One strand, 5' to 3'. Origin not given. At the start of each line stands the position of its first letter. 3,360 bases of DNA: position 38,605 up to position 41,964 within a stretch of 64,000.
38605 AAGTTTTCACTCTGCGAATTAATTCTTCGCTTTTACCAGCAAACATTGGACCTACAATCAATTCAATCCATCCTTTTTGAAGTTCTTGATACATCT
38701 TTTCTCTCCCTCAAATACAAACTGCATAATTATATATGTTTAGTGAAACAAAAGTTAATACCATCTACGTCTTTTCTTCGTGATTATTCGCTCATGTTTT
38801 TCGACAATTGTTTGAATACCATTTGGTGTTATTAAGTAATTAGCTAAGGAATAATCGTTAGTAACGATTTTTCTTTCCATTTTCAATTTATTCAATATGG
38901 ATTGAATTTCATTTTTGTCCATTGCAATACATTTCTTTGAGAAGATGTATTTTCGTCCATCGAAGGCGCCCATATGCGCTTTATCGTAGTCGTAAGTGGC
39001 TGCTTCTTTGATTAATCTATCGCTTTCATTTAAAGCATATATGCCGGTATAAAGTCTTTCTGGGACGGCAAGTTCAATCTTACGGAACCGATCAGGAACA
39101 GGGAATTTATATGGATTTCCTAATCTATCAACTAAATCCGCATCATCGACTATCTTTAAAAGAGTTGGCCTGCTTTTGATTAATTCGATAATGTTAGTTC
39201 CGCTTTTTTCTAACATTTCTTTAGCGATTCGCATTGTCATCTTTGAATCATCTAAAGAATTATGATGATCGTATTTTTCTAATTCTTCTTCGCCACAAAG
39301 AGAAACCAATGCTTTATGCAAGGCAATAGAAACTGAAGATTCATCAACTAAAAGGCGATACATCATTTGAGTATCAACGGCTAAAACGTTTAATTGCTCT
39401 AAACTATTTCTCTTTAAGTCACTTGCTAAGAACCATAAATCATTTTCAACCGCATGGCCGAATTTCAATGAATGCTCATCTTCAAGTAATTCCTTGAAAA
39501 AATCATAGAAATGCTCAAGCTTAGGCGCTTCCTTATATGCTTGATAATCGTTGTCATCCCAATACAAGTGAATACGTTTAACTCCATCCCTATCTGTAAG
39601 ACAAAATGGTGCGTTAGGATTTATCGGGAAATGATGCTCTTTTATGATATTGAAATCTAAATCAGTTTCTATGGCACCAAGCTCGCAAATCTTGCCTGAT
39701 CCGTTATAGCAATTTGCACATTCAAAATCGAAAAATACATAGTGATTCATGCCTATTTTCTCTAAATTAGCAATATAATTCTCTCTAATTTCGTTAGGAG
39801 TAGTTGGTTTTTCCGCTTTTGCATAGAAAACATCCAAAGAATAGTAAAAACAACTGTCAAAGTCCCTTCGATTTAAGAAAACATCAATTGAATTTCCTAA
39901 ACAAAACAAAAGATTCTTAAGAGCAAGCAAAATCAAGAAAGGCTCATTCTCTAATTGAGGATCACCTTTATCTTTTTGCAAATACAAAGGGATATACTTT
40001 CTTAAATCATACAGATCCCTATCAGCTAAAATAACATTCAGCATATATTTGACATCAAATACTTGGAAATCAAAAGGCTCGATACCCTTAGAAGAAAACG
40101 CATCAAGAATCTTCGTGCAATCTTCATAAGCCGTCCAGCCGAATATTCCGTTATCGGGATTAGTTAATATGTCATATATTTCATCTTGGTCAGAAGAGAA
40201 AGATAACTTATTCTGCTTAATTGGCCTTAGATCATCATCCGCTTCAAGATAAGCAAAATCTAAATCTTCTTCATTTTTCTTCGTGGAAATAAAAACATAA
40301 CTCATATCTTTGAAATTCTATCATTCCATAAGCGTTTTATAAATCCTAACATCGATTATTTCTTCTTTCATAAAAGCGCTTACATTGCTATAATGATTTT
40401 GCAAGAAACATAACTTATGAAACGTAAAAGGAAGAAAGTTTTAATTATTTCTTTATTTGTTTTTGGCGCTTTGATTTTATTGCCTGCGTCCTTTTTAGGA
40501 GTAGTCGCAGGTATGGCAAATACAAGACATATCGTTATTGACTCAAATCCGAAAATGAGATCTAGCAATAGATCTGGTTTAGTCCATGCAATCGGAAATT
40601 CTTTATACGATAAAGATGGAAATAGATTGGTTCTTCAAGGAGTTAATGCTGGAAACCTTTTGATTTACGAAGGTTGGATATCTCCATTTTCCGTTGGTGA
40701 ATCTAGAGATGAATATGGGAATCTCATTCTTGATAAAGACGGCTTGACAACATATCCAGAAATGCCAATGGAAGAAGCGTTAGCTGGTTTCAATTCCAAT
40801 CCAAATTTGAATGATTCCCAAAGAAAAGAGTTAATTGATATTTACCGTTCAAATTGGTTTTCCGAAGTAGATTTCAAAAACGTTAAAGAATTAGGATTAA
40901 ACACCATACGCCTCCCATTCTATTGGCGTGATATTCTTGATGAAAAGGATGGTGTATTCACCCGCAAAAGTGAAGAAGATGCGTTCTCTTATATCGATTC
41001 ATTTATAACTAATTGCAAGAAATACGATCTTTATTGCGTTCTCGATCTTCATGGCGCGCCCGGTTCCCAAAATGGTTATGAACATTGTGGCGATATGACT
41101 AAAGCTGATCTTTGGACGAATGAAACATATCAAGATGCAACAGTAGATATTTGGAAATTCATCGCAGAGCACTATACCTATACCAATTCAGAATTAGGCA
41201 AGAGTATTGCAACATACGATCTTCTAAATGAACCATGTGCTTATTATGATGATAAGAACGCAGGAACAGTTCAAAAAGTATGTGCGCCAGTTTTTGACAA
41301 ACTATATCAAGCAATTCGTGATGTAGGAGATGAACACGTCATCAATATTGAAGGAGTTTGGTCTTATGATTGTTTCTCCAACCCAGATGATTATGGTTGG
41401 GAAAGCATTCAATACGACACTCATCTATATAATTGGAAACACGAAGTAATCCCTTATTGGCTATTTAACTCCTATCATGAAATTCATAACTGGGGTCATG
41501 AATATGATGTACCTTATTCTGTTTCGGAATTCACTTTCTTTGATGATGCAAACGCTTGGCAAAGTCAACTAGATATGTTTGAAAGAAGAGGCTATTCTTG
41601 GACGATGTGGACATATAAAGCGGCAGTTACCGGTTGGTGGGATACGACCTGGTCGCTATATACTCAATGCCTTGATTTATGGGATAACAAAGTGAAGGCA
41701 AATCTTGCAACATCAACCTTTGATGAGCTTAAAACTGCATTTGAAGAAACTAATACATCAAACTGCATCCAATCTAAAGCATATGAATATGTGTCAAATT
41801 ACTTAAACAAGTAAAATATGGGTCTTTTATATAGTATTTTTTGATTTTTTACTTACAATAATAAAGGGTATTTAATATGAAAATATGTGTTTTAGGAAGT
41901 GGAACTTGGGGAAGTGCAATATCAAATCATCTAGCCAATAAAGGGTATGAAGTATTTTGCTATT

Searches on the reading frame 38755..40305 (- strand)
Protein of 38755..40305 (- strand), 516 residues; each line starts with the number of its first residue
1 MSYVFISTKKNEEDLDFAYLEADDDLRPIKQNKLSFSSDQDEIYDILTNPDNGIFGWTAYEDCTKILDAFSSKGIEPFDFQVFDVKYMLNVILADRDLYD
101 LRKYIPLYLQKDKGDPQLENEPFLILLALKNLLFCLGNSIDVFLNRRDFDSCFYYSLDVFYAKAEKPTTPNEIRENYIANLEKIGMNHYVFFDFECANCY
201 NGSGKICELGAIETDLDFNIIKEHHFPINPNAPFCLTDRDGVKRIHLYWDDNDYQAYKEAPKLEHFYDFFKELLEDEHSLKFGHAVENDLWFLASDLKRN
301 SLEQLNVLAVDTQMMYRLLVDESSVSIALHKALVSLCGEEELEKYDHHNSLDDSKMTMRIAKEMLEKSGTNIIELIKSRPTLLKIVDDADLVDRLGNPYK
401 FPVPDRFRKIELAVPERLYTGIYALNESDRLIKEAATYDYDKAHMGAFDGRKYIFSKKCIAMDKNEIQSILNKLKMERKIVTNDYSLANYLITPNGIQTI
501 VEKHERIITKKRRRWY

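Call 22: search_protein_families(library=pfam, proteins=[window:38755-40305:-], max_evalue=0.00001)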
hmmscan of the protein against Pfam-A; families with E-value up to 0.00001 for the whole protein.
window:38755-40305:- (516 aa): 1 family
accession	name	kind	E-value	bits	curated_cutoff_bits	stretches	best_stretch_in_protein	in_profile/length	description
PF00929.31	RNase_T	-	1.6e-09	38.9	24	1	190-360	1-163/164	Exonuclease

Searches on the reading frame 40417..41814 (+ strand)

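Call 22: search_protein_families(library=pfam, proteins=[window:40417-41814:+], max_evalue=0.00001)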
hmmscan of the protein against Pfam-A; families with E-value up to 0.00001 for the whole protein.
window:40417-41814:+ (465 aa): 1 family
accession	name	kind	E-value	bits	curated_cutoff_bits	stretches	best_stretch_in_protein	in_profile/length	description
PF00150.24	Cellulase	-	8.6e-22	78.3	23.5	1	151-402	25-270/272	Cellulase (glycosyl hydrolase family 5)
